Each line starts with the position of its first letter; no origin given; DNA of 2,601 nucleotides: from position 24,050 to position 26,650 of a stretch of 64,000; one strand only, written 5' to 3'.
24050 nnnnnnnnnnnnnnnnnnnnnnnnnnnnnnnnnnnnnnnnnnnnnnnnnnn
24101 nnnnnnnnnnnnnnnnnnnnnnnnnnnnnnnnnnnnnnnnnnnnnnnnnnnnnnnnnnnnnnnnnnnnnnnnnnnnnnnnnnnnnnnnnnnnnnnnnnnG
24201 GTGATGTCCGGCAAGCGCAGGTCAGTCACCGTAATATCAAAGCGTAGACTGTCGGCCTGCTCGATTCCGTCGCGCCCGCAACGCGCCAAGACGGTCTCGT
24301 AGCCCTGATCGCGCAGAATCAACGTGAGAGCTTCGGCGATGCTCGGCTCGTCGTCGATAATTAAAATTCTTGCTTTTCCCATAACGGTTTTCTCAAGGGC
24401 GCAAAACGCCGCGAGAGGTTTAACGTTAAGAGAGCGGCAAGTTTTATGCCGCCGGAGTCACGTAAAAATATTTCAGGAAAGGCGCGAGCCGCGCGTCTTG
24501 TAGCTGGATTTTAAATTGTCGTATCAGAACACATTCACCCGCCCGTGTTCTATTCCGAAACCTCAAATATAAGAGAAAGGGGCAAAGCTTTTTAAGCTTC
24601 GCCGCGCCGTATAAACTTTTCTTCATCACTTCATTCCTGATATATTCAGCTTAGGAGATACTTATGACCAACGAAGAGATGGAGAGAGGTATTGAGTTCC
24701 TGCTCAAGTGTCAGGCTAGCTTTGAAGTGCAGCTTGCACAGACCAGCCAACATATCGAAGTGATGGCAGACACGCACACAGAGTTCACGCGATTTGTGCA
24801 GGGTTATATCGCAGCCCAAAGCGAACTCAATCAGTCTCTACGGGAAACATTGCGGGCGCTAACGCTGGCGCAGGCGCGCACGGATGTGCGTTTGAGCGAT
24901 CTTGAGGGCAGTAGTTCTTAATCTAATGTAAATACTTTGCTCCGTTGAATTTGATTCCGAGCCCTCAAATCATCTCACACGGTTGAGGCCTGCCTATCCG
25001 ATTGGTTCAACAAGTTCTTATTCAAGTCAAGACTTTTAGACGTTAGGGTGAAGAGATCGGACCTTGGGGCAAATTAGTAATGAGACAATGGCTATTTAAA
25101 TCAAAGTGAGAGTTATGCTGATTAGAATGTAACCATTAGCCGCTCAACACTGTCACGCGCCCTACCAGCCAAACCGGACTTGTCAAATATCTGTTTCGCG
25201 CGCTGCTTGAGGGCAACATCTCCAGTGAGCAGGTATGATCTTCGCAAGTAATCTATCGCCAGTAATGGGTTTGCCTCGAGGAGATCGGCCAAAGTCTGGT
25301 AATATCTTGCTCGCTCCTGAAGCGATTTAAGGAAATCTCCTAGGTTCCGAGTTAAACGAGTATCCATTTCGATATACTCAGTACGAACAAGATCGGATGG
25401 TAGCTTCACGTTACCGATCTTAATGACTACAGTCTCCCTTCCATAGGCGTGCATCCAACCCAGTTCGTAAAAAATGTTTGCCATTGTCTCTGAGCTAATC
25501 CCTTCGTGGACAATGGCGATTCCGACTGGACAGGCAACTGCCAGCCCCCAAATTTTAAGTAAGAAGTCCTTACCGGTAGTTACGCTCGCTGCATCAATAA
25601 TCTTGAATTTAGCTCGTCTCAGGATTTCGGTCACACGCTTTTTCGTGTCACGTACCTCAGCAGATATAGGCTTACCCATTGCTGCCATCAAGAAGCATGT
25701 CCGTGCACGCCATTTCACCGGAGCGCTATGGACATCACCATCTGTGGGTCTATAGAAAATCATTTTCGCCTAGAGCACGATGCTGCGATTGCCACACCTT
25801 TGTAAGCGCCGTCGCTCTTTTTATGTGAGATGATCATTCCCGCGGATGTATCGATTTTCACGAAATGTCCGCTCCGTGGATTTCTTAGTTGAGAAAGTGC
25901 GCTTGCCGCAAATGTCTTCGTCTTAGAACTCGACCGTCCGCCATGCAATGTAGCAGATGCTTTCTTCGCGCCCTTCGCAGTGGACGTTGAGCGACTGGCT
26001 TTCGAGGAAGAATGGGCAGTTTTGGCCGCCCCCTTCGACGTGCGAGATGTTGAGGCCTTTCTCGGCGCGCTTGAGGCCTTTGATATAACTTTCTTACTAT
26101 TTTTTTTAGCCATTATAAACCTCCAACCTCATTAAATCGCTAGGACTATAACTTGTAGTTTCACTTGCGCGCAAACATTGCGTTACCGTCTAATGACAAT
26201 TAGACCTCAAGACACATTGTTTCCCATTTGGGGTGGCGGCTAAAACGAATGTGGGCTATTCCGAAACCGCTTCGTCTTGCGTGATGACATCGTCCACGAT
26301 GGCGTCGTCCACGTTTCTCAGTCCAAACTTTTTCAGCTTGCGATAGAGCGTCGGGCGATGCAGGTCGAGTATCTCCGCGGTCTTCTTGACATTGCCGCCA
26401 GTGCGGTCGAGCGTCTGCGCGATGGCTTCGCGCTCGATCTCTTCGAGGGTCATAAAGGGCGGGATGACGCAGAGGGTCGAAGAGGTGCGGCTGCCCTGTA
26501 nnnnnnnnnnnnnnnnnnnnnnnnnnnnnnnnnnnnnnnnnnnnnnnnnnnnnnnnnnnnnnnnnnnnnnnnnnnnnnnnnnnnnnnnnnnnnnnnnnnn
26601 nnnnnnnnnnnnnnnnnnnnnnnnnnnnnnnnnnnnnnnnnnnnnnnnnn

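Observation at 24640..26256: AT-rich islet with a translationally coupled pair: H1-like basic protein + TIR-like/deoxyribosyltransferase-like protein (candidate uncharacterised nucleotide-centred defence or signalling module)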

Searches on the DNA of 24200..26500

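Call 90: search_rna_families(source=window, start=24200, end=26500, threshold=evalue, max_evalue=0.1)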
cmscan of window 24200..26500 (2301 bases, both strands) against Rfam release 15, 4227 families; matches with E-value up to 0.1: 0.
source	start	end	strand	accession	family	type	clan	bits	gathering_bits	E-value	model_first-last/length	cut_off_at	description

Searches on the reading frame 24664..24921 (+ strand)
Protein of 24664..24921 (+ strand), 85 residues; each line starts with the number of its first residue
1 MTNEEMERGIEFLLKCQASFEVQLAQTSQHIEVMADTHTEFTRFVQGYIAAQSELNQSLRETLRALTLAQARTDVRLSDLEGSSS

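Call 3: search_protein_families(library=pfam, proteins=[window:24664-24921:+], max_evalue=1)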
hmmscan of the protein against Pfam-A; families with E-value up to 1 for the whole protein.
window:24664-24921:+ (85 aa): 5 families
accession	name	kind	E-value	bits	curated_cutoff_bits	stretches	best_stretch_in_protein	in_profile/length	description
PF04108.17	ATG17_like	-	0.0095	15.9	43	1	17-73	37-93/355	Autophagy protein ATG17-like domain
PF11828.13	DUF3348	-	0.017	15.3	25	1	31-80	107-159/246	Protein of unknown function (DUF3348)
PF13875.12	DUF4202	-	0.097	12.9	35.1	1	14-67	42-95/183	Domain of unknown function (DUF4202)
PF16061.10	DUF4803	-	0.16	11.7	27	1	32-58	88-114/255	Domain of unknown function (DUF4803)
PF03148.19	Tektin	-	0.22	10.7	34.3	0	2-76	245-305/383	Tektin family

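Call 4: search_protein_families(library=padloc, proteins=[window:24664-24921:+], max_evalue=1)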
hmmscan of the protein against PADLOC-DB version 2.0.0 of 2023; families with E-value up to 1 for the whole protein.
window:24664-24921:+ (85 aa): 1 family
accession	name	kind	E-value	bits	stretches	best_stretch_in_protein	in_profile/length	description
PDLC00331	PtuB1|PtuB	-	0.011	13.3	1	18-62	174-218/222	Unknown function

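Call 5: search_protein_families(library=ncbifam, proteins=[window:24664-24921:+], max_evalue=1)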
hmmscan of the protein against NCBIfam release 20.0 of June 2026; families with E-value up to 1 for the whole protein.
window:24664-24921:+ (85 aa): 0 families
